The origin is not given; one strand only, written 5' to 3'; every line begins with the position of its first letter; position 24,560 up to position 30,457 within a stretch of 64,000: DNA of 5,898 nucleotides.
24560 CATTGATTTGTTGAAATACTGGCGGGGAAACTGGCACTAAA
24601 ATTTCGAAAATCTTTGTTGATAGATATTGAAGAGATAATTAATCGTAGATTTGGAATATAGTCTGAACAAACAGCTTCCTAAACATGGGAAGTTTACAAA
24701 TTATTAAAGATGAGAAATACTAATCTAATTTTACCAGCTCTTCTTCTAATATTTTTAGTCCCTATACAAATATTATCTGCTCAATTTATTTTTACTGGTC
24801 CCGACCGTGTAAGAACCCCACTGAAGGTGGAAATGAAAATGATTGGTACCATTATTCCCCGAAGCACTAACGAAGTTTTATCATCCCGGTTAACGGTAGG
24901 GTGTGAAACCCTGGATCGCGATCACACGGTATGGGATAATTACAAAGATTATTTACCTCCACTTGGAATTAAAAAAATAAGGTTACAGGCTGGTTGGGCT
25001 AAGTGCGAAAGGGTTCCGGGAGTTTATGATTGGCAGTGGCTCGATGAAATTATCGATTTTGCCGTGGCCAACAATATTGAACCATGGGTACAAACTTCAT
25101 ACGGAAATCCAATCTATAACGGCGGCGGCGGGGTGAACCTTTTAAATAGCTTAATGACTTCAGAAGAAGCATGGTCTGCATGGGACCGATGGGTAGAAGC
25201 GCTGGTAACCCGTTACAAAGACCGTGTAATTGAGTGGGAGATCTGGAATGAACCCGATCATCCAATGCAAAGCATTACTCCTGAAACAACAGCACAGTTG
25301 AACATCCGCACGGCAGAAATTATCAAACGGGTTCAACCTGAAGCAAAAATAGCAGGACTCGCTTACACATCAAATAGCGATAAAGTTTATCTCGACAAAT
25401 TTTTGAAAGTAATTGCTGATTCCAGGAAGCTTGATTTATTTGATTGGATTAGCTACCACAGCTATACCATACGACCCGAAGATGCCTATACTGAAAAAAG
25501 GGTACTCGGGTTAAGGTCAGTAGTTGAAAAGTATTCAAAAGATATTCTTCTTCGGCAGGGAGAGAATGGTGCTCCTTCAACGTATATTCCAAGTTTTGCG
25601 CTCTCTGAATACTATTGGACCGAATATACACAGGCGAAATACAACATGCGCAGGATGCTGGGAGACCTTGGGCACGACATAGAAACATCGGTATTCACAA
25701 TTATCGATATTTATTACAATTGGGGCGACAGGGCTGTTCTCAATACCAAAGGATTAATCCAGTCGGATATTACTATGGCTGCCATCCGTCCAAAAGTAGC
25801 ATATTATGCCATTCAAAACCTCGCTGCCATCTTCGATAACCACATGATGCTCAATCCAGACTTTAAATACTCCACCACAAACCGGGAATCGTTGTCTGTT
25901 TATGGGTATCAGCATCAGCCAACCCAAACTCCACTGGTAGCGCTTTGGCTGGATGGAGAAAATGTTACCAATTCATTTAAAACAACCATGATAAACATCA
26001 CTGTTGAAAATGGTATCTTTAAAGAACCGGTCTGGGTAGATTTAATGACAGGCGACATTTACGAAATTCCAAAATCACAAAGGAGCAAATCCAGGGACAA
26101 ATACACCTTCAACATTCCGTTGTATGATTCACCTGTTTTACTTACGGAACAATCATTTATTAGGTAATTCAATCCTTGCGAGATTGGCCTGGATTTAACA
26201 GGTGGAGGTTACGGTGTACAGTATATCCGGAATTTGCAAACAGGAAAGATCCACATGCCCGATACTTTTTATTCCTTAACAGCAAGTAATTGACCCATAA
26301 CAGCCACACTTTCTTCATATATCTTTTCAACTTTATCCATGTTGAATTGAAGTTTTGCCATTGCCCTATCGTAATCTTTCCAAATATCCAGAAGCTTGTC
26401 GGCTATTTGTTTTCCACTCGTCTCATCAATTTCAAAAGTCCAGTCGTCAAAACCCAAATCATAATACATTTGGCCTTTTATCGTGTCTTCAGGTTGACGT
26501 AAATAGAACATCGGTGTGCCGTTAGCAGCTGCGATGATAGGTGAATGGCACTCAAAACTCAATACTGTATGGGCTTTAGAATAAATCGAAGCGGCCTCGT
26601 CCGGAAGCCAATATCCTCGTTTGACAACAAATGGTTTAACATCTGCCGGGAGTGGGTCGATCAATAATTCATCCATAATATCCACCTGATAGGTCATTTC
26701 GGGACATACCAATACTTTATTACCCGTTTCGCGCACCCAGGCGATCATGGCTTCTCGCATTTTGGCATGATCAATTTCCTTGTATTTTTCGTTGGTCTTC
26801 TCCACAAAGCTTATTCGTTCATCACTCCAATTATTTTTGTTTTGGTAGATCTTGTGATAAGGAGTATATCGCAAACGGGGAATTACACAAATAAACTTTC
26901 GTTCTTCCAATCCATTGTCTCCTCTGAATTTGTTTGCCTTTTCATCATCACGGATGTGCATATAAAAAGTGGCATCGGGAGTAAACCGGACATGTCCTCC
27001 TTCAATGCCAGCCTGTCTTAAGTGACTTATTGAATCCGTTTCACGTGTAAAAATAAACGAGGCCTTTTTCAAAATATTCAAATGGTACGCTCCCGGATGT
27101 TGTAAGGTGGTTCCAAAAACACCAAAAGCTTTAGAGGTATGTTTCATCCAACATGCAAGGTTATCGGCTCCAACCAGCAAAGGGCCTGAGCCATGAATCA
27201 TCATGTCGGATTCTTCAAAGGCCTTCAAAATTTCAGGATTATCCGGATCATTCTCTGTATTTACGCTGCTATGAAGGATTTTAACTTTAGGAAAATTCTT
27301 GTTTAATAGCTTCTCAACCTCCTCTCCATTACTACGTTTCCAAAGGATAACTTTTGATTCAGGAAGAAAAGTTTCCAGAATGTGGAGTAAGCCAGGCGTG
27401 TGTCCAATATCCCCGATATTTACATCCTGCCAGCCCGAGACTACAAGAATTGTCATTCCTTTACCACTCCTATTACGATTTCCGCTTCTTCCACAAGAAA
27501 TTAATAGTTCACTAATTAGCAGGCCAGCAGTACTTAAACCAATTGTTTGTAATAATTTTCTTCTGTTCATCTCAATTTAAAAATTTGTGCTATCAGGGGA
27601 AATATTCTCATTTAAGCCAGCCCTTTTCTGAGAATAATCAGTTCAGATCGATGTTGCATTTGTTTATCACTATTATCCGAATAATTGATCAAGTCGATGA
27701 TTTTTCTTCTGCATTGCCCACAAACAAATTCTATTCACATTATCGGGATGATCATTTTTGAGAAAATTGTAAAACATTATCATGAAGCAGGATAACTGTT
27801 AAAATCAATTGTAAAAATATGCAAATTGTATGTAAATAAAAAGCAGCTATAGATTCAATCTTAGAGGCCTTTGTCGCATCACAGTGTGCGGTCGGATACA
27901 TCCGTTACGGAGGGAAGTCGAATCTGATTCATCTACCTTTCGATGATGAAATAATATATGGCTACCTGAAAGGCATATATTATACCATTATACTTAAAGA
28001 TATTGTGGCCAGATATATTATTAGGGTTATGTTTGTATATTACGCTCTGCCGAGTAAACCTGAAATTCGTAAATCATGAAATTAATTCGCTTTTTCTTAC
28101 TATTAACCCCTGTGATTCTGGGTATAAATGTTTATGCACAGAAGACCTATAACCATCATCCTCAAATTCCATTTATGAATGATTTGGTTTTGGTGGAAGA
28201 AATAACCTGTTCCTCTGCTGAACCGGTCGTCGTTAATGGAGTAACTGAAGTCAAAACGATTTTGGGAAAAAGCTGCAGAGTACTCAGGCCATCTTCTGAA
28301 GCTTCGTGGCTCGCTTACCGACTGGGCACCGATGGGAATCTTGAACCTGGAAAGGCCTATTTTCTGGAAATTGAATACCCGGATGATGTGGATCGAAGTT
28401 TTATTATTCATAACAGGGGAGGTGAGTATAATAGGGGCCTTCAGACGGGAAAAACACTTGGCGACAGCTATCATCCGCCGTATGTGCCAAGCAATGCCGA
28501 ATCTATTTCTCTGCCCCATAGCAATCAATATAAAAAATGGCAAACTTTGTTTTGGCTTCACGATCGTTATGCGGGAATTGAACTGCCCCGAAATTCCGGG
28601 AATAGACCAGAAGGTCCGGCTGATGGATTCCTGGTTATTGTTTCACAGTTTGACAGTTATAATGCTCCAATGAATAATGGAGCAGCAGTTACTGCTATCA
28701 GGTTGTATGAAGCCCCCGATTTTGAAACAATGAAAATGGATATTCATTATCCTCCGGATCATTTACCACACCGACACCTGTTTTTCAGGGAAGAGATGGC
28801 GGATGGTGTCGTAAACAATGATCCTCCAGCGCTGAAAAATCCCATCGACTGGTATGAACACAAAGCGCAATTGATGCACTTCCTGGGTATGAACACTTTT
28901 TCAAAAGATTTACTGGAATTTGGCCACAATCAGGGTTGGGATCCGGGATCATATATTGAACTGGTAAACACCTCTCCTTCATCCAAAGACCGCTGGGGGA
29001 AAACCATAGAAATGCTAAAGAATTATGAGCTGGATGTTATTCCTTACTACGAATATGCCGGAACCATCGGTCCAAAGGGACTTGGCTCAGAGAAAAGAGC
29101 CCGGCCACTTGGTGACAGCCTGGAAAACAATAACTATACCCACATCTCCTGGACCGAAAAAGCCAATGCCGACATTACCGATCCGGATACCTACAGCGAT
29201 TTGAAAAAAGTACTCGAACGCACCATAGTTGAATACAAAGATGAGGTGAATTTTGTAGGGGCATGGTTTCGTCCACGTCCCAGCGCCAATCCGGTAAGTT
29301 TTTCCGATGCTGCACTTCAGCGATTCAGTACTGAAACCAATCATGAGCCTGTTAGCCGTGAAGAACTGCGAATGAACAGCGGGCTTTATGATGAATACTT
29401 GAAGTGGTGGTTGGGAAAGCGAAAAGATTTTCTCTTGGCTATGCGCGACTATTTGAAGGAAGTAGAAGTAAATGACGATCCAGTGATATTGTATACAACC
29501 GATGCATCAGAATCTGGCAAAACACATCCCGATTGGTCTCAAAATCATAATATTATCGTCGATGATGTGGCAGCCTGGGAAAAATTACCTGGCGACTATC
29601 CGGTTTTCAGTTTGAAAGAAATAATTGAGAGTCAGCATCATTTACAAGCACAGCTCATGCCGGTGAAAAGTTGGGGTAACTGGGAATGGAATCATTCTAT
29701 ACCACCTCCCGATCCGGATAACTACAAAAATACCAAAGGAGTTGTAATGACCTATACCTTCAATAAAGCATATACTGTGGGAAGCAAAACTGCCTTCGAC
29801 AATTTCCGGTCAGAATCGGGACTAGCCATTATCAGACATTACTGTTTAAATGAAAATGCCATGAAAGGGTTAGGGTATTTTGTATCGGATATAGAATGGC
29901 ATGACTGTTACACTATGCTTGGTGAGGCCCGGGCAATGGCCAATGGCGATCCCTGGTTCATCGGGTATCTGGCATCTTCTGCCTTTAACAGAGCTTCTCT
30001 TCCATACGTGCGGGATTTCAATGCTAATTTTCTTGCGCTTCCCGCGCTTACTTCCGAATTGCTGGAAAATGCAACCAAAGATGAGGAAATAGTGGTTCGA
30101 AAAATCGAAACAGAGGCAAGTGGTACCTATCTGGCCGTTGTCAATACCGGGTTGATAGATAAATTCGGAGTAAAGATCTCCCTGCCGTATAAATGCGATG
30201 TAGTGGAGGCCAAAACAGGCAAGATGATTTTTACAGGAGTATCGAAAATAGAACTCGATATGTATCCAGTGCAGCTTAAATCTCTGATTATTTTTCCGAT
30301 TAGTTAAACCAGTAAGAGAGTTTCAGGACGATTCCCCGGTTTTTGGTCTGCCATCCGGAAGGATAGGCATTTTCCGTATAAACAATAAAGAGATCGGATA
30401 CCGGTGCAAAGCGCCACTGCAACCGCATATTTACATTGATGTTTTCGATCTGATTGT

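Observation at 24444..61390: Recurring 'F arm / tRNA-Met core / B arm' junctions cut 37 kb into recombinase-less units anchored at tRNA-Met(CAT)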

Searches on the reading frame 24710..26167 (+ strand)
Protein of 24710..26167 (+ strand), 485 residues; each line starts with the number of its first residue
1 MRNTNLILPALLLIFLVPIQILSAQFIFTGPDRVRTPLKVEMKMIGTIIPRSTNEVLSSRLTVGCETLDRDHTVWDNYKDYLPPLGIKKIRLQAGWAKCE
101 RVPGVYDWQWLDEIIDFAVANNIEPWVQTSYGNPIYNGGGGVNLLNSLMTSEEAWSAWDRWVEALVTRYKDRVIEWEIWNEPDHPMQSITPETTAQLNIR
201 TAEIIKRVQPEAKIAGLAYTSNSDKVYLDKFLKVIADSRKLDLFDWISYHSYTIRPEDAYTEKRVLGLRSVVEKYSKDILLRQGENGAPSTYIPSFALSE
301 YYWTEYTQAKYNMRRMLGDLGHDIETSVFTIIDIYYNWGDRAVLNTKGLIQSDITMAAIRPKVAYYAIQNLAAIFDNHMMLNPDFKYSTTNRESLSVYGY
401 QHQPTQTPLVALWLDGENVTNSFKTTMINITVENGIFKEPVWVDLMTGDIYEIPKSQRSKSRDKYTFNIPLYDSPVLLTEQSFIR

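Call 20: search_protein_families(library=pfam, proteins=[window:24710-26167:+], max_evalue=0.001)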
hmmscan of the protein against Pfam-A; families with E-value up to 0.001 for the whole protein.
window:24710-26167:+ (485 aa): 3 families
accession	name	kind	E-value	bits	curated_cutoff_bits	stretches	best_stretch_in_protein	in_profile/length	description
PF01229.23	Glyco_hydro_39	-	7.3e-11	42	26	1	105-264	73-236/472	Glycosyl hydrolases family 39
PF02449.21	Glyco_hydro_42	-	9.4e-06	25.6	21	1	75-129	12-67/376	Beta-galactosidase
PF11790.14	Glyco_hydro_cc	-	0.00024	21.2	21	0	179-255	72-147/237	Glycosyl hydrolase catalytic core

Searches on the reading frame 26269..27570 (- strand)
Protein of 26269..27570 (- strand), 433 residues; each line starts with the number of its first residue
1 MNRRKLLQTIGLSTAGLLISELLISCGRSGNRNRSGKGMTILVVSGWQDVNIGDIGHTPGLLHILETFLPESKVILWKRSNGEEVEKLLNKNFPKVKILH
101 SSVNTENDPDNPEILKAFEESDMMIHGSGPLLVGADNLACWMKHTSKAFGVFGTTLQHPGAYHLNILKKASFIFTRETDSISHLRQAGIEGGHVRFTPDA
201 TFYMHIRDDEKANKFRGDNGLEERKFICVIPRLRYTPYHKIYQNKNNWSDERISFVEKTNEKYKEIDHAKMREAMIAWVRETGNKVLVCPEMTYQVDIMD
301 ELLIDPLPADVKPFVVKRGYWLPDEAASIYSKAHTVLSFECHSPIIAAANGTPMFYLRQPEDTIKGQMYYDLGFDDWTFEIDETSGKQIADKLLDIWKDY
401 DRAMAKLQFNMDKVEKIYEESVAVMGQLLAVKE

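Call 20: search_protein_families(library=pfam, proteins=[window:26269-27570:-], max_evalue=0.001)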
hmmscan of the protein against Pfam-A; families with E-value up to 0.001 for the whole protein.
window:26269-27570:- (433 aa): 1 family
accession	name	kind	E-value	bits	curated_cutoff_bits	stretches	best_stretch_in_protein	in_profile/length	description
PF04230.19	PS_pyruv_trans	-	2.6e-14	54.3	25.3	1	85-357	11-276/280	Polysaccharide pyruvyl transferase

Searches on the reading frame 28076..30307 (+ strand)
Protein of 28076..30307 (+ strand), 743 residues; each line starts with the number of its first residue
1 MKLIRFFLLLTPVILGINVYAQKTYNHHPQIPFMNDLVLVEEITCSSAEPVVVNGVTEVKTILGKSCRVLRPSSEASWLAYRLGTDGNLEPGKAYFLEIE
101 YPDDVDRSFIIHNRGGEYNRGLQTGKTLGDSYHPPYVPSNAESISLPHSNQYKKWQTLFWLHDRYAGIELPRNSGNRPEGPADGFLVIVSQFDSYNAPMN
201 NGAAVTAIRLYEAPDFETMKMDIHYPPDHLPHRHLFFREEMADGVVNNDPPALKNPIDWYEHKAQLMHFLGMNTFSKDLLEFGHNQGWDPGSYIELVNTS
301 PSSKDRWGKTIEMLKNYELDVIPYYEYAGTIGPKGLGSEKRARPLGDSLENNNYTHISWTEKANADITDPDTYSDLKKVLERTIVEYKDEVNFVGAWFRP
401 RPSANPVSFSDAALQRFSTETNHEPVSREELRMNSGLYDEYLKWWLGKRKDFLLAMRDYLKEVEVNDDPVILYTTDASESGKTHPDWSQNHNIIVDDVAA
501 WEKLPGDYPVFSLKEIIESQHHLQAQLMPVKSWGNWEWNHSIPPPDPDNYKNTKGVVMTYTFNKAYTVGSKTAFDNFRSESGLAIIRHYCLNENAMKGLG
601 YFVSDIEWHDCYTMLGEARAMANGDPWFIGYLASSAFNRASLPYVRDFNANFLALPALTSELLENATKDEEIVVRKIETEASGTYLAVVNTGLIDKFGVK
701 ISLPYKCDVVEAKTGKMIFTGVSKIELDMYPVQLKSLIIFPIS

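Call 20: search_protein_families(library=pfam, proteins=[window:28076-30307:+], max_evalue=0.001)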
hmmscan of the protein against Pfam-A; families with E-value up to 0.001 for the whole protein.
window:28076-30307:+ (743 aa): 0 families

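Call 92: search_protein_families(library=pfam, proteins=[window:28076-30307:+], max_evalue=0.001)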
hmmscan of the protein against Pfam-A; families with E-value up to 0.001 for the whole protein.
window:28076-30307:+ (743 aa): 0 families
